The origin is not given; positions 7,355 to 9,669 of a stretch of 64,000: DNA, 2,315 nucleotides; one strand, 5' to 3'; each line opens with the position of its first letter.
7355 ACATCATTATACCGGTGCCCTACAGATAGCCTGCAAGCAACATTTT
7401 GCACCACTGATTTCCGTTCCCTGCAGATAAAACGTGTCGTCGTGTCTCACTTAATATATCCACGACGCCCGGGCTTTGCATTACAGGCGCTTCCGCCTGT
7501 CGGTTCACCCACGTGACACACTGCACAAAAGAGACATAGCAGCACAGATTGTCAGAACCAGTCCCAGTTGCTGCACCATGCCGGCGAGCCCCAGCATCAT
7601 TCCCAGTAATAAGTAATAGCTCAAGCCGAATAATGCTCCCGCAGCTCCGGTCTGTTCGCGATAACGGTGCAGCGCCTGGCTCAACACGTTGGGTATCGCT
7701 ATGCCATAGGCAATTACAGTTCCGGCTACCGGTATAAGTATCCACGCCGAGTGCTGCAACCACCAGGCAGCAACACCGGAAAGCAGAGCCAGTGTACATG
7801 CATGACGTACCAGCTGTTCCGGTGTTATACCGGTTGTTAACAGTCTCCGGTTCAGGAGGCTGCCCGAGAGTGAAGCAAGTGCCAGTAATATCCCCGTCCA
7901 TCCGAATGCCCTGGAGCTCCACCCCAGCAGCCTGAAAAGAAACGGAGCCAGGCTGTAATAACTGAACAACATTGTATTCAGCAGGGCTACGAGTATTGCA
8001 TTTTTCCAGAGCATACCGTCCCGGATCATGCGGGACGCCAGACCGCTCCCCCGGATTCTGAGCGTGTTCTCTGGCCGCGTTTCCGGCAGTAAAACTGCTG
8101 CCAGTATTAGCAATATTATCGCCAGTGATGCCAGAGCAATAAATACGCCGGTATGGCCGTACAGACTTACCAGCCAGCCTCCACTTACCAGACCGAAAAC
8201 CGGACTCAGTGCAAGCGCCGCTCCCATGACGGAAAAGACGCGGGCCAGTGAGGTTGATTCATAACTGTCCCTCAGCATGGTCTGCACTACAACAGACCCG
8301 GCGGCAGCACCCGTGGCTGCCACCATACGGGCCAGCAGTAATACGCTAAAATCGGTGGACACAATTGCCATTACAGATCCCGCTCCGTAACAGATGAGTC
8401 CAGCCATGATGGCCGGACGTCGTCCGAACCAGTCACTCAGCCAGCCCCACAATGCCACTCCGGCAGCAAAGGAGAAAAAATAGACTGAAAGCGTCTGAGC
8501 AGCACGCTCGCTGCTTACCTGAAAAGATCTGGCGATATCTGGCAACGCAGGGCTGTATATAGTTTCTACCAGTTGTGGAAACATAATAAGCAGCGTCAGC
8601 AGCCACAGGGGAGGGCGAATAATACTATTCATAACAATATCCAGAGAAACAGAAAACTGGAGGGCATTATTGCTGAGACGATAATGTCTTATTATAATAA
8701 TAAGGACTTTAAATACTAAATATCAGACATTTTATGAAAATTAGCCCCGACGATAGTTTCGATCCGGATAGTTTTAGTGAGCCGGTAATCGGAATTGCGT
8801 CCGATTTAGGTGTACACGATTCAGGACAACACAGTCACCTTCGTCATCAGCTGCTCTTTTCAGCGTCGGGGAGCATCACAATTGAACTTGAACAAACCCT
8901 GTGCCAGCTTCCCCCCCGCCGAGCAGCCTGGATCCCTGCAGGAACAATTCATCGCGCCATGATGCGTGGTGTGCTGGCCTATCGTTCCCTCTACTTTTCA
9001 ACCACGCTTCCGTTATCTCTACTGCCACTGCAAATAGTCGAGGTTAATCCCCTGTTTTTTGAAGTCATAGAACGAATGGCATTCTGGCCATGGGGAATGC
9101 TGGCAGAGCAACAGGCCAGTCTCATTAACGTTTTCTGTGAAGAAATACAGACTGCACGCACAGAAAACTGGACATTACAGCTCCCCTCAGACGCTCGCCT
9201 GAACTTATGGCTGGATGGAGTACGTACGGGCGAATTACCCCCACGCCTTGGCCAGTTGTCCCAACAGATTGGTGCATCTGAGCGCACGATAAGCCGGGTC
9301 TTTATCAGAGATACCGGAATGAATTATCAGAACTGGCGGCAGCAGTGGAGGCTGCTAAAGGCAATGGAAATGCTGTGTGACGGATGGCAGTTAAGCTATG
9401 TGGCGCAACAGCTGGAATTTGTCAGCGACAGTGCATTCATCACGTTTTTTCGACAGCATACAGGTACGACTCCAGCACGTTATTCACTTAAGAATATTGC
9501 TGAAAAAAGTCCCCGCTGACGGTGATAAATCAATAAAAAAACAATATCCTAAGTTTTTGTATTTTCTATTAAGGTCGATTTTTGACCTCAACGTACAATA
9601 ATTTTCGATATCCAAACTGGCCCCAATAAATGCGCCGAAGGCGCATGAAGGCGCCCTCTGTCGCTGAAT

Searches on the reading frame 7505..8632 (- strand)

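Call 79: search_protein_families(library=ncbifam, proteins=[window:7505-8632:-], max_evalue=0.00001)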
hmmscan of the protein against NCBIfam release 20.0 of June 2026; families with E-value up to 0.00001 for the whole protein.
window:7505-8632:- (375 aa): 47 families (the best 25 are shown)
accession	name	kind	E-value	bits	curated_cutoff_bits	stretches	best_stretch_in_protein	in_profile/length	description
TIGR00710.1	efflux_Bcr_CflA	subfamily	2e-62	211.9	200.9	1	8-361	6-366/385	Bcr/CflA family efflux MFS transporter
NF008270.1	PRK11043.1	equivalog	1.6e-36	126.3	430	1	9-336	7-338/382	purine nucleoside transporter PunC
NF008314.0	PRK11102.1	equivalog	5.1e-35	121.5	303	1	11-370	14-386/396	Bcr/CflA family multidrug efflux MFS transporter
NF008654.0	PRK11652.1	equivalog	4.4e-32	111.4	479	1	10-370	12-378/397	multidrug efflux MFS transporter EmrD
NF007782.0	PRK10473.1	subfamily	1.1e-28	100.4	417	1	12-369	9-373/394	MdtL family multidrug efflux MFS transporter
NF033134.0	cmlA_floR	equivalog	1.5e-28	100.3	450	1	20-354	23-357/388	CmlA/FloR family chloramphenicol efflux MFS transporter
NF053813.1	MFS_TcaB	equivalog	8e-28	97.3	475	1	12-369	11-379/396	putative multidrug effflux MFS transporter TcaB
TIGR00880.1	2_A_01_02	superfamily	4.6e-21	75.4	131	1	49-185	1-141/141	multidrug resistance protein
TIGR00711.1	efflux_EmrB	subfamily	1.9e-18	66.5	230.2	1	20-193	15-188/485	DHA2 family efflux MFS transporter permease subunit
NF012175.1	tet_MFS_L_K_45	equivalog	1.1e-17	64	650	1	10-219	4-213/444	Tet(L)/Tet(K)/Tet(45) family tetracycline efflux MFS transporter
NF012185.0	tet_MFS_L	exception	1.2e-15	57.4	925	1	10-226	18-234/457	tetracycline efflux MFS transporter Tet(L)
NF000072.1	MFS_efflux_PexA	equivalog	9.4e-15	54.7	800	1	24-188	32-196/415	phenicol efflux MFS transporter PexA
NF012183.0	tet_MFS_K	exception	1.6e-14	53.7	925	1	9-213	16-221/459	tetracycline efflux MFS transporter Tet(K)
NF000219.1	FloR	exception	3e-14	53.1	700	1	17-246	24-253/404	chloramphenicol/florfenicol efflux MFS transporter FloR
NF033135.1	cmx_cmrA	equivalog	3.5e-14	52.7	400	1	9-312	5-308/374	Cmx/CmrA family chloramphenicol efflux MFS transporter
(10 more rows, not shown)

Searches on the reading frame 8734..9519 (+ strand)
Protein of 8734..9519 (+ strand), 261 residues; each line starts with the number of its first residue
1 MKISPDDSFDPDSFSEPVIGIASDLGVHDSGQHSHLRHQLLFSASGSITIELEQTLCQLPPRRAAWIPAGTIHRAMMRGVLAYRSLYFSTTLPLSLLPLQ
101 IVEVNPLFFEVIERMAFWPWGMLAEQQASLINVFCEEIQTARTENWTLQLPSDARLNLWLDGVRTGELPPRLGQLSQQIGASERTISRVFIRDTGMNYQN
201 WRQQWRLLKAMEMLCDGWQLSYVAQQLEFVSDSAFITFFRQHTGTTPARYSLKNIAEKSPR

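Call 79: search_protein_families(library=ncbifam, proteins=[window:8734-9519:+], max_evalue=0.00001)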
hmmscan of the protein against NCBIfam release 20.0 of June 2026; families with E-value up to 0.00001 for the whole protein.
window:8734-9519:+ (261 aa): 5 families
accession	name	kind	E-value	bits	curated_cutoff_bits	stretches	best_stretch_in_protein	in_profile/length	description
NF006902.0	PRK09393.1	equivalog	1e-09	38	425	1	170-252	237-320/327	transcriptional regulator FtrA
TIGR04094.1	adjacent_YSIRK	equivalog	1.8e-09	37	200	1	174-250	306-382/383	YSIRK-targeted surface antigen transcriptional regulator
NF047788.1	TransRegPocR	equivalog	3.9e-07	29.6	500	1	171-255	207-292/296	transcriptional regulator PocR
NF007860.0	PRK10572.1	equivalog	4.9e-06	25.6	208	1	171-254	201-285/292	arabinose operon transcriptional regulator AraC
NF049968.1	QhpR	equivalog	9.5e-06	25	250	0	166-250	199-283/284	AraC-like transcriptional regulator QhpR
